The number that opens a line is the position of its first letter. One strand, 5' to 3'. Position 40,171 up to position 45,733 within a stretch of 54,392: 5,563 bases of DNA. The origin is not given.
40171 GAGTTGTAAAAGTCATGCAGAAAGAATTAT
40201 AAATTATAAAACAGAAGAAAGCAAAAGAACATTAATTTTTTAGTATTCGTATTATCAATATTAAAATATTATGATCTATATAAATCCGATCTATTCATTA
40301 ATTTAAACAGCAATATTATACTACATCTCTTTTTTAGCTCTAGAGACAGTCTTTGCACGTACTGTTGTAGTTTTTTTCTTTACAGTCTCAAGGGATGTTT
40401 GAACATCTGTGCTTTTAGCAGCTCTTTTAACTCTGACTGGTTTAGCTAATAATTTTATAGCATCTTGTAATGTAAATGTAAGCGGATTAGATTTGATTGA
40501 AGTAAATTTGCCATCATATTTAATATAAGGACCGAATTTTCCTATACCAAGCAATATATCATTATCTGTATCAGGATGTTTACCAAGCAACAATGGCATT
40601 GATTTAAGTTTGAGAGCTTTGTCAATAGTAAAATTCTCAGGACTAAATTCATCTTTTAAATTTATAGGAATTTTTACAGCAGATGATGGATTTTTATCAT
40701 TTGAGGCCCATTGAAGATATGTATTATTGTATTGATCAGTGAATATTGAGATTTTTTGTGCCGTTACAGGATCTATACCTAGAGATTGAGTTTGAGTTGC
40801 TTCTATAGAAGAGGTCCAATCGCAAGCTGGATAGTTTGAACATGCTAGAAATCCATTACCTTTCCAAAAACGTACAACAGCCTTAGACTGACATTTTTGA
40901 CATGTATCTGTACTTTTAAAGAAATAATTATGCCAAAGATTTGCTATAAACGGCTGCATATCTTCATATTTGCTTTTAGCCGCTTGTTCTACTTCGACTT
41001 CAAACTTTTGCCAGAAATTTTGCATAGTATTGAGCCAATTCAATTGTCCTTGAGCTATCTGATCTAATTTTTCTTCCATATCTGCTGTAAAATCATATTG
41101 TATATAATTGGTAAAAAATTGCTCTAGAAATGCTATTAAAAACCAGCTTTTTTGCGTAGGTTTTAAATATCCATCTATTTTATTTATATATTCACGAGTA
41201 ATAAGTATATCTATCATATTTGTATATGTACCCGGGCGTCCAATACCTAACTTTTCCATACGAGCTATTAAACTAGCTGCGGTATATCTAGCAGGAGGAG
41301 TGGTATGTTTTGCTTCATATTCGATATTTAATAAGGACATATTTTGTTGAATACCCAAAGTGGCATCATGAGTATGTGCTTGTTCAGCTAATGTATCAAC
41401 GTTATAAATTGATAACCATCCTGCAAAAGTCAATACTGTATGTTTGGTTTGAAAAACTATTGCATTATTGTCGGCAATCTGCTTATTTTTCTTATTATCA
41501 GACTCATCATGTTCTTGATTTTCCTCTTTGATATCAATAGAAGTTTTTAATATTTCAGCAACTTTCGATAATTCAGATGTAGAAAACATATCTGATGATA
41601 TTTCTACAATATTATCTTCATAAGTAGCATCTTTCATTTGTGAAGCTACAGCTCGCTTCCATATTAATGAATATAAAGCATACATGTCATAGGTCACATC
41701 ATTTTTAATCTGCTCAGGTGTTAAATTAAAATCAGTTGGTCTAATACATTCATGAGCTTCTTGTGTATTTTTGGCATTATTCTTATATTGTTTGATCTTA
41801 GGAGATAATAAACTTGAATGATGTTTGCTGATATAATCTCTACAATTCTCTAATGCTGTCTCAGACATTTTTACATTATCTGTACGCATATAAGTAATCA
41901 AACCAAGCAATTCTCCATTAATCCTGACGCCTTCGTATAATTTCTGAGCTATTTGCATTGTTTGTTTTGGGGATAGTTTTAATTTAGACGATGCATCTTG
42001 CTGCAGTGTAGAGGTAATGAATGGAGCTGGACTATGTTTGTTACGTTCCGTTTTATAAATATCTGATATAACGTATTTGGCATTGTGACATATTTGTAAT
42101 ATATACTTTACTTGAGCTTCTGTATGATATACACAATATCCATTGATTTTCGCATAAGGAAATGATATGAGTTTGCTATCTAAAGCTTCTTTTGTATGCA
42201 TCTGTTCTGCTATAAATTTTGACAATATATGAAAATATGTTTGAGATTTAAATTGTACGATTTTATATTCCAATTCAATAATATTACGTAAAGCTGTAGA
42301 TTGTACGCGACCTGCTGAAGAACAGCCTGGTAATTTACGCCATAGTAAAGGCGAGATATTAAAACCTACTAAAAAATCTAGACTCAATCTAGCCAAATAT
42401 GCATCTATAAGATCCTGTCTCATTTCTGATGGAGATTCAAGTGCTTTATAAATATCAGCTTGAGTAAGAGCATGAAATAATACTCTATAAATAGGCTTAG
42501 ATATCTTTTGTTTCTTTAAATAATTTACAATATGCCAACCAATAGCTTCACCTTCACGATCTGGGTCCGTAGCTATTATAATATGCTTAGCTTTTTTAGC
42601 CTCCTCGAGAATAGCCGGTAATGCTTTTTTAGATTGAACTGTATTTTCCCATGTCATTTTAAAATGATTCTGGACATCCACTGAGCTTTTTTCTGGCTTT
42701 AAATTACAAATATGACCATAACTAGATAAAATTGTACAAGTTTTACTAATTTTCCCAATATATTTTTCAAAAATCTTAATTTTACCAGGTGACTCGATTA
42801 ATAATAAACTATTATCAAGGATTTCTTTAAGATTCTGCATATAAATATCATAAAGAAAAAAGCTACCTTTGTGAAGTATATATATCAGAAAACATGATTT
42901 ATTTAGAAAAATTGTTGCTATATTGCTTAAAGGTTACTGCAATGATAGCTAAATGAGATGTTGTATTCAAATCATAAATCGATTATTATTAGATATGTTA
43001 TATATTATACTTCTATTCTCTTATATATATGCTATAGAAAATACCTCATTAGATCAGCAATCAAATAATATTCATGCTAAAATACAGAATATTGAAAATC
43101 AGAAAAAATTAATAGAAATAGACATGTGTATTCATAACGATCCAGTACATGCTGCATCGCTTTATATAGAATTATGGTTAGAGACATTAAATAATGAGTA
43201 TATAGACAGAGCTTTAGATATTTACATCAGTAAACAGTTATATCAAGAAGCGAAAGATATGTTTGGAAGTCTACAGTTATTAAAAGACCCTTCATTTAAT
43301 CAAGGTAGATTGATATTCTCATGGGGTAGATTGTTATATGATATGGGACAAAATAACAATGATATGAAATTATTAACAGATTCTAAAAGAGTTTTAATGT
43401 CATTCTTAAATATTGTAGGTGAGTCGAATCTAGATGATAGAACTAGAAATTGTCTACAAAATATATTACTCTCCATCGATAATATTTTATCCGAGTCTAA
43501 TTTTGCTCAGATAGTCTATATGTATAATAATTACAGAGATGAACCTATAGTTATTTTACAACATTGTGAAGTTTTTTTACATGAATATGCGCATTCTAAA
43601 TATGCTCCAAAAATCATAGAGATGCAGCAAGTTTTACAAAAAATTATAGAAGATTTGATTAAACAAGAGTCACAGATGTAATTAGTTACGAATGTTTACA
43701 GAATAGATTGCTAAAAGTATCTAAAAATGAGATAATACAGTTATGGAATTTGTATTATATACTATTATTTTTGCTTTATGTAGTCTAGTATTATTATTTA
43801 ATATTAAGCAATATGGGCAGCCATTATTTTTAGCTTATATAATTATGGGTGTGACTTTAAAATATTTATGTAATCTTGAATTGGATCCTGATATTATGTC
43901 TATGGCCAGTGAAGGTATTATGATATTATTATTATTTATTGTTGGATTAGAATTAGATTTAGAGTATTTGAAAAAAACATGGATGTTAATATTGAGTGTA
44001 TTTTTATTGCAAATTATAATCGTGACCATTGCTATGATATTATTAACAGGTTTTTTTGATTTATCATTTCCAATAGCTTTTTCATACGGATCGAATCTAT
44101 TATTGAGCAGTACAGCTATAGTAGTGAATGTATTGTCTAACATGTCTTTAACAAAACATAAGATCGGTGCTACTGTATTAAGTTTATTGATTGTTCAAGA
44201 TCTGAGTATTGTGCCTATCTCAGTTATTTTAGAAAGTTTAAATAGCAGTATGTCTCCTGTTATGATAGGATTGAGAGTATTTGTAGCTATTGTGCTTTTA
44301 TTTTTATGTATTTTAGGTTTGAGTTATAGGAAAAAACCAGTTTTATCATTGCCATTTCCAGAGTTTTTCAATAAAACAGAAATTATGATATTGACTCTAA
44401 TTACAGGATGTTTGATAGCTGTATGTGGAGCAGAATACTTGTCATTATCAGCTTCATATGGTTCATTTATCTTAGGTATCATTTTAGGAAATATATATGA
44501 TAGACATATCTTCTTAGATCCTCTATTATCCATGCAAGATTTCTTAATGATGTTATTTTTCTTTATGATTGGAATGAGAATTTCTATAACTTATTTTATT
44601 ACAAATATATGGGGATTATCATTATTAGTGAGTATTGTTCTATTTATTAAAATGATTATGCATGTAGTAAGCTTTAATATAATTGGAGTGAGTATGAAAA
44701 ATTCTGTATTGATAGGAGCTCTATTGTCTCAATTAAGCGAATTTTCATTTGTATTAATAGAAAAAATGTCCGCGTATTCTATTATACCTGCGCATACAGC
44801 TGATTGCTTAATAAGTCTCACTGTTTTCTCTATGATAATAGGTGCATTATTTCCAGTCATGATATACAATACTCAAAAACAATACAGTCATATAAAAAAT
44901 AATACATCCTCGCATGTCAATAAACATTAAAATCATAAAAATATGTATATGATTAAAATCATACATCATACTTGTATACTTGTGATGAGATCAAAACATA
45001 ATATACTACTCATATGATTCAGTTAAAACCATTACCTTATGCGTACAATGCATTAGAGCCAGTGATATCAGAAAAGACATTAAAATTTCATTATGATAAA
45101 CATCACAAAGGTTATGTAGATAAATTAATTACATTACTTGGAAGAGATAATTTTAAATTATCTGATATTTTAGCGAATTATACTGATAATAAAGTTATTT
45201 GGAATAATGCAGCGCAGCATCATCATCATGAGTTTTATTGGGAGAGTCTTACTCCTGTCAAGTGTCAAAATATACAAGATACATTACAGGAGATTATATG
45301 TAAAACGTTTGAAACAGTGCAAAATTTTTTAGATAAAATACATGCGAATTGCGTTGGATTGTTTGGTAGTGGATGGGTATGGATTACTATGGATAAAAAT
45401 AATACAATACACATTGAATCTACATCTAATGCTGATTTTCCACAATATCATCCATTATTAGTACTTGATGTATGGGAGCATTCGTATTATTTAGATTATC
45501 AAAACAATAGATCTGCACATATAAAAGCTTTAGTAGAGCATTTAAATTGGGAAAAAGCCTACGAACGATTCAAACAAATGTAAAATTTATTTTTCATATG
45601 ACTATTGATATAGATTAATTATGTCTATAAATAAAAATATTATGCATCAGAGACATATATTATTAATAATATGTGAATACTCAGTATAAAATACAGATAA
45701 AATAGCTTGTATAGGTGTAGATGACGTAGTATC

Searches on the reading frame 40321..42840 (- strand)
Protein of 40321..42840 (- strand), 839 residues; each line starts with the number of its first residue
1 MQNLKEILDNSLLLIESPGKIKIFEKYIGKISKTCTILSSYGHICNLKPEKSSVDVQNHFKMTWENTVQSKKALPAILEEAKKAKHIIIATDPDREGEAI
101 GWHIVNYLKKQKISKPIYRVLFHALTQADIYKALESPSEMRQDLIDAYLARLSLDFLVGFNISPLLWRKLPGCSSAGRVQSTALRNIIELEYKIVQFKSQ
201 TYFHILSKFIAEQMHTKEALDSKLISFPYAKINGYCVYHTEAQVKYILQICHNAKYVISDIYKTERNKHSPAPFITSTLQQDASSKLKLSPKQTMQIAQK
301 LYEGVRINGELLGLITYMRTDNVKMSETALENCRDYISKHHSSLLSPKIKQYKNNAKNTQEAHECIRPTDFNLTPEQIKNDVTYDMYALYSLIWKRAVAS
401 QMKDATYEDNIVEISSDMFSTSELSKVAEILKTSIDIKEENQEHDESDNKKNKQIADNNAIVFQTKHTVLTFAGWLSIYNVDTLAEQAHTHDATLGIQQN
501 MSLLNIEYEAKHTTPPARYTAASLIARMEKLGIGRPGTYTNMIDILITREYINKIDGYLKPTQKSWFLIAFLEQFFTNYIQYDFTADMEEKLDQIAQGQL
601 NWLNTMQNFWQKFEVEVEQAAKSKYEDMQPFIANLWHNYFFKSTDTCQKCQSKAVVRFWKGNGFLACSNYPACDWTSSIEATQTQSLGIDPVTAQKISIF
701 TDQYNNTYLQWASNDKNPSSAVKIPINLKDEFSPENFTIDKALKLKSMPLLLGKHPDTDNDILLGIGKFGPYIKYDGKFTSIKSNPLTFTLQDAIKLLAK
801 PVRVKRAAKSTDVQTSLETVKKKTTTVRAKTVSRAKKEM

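Call 11: search_protein_families(library=ncbifam, proteins=[window:40321-42840:-], max_evalue=1e-8)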
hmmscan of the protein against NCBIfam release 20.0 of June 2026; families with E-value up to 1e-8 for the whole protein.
window:40321-42840:- (839 aa): 12 families
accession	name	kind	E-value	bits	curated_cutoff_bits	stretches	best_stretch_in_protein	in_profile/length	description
TIGR01051.1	topA_bact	equivalog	9.3e-174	579.9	456.4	2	12-417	1-410/632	type I DNA topoisomerase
NF006451.0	PRK08780.1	equivalog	1.8e-168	562.6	1265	2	10-622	3-578/824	DNA topoisomerase I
NF004966.0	PRK06319.1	equivalog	2.3e-130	436.2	868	2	9-454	2-451/862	DNA topoisomerase I/SWI domain fusion protein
TIGR01054.1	rgy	equivalog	3.4e-66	223.7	471.7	1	58-612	693-1168/1172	reverse gyrase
TIGR01057.1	topA_arch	equivalog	3.5e-65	220.4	458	2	32-416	37-410/618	DNA topoisomerase I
NF004438.0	PRK05776.1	equivalog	2.6e-62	211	793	2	29-422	45-427/677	DNA topoisomerase I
NF005829.0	PRK07726.1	subfamily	2.5e-60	204.9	597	2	62-446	71-452/669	DNA topoisomerase 3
TIGR01056.1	topB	subfamily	5e-55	187.2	515.75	2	72-446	83-455/706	DNA topoisomerase III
NF005555.0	PRK07220.1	equivalog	5.1e-55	187.1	635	2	33-416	42-413/740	DNA topoisomerase I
NF011532.0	PRK14973.1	equivalog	6e-44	150.1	930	2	75-414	88-408/936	DNA topoisomerase I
NF006032.0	PRK08173.1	equivalog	3.3e-39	134.3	1058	1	59-622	72-610/863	DNA topoisomerase III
NF011313.0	PRK14724.1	equivalog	1.5e-27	95.8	1088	1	70-338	85-357/988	DNA topoisomerase III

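Call 66: find_encoding_contigs(protein=window:40321-42840:-, flank=10000, max_places=6)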
Protein window:40321-42840:- (839 aa): 2 contigs read that carry it; 2 places shown.
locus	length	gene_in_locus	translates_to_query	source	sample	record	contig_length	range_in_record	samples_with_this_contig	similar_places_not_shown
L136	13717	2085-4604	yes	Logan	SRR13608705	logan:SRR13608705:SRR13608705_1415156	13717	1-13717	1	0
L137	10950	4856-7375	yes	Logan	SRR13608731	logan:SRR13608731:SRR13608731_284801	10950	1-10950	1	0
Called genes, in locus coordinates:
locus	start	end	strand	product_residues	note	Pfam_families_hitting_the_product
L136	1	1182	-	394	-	?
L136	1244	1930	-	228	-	-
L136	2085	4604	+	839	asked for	PF01751:Toprim, PF01131:Topoisom_bac, PF01396:Zn_ribbon_Top1, PF13368:Toprim_C_rpt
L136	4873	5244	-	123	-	PF00164:Ribosom_S12_S23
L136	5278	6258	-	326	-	-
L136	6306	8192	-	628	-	PF02463:SMC_N, PF00005:ABC_tran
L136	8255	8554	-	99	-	PF05258:DciA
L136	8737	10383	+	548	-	PF05157:MshEN, PF00437:T2SSE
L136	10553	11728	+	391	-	PF28597:T2SSF_N, PF00482:T2SSF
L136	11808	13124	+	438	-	-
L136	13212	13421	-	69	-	PF01783:Ribosomal_L32p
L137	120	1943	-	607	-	PF05697:Trigger_N, PF05698:Trigger_C (weak)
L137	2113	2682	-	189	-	PF00081:Sod_Fe_N, PF02777:Sod_Fe_C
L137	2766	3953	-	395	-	PF00999:Na_H_Exchanger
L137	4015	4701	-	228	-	-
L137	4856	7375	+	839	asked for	PF01751:Toprim, PF01131:Topoisom_bac, PF01396:Zn_ribbon_Top1, PF13368:Toprim_C_rpt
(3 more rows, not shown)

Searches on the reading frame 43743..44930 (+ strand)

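Call 11: search_protein_families(library=ncbifam, proteins=[window:43743-44930:+], max_evalue=1e-8)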
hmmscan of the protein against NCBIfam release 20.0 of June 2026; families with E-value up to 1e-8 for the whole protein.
window:43743-44930:+ (395 aa): 5 families
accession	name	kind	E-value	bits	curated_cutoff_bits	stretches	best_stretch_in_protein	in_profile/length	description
NF045626.1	FeTrans_MagA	equivalog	8.8e-44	150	700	1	7-370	11-373/386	iron transporter MagA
TIGR00932.1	2a37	subfamily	7e-30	104.5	238.3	1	22-280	12-274/275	monovalent cation:proton antiporter-2 (CPA2) family protein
NF002924.0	PRK03562.1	equivalog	1.1e-29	103.4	752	1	7-386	10-392/623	glutathione-regulated potassium-efflux system protein KefC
NF002973.0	PRK03659.1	equivalog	1.3e-24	86.8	804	1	5-388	8-387/602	glutathione-regulated potassium-efflux system protein KefB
NF007950.1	PRK10669.1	equivalog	3.1e-12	46.2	700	1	44-375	49-388/547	YbaL family putative K(+) efflux transporter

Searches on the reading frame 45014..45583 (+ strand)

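Call 12: search_protein_families(library=ncbifam, proteins=[window:45014-45583:+], max_evalue=1e-8)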
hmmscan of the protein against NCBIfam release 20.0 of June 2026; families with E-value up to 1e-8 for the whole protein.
window:45014-45583:+ (189 aa): 3 families
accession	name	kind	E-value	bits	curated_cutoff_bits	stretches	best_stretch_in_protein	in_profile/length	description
NF007832.0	PRK10543.1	equivalog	9.1e-41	139.5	348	1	3-182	4-187/193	superoxide dismutase [Fe]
NF008177.0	PRK10925.1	equivalog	4.3e-33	114.9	363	1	4-188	5-204/206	superoxide dismutase [Mn]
NF041312.1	Superox_dis_Halo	equivalog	5.2e-31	108.2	300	1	4-188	2-190/196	superoxide dismutase [Mn]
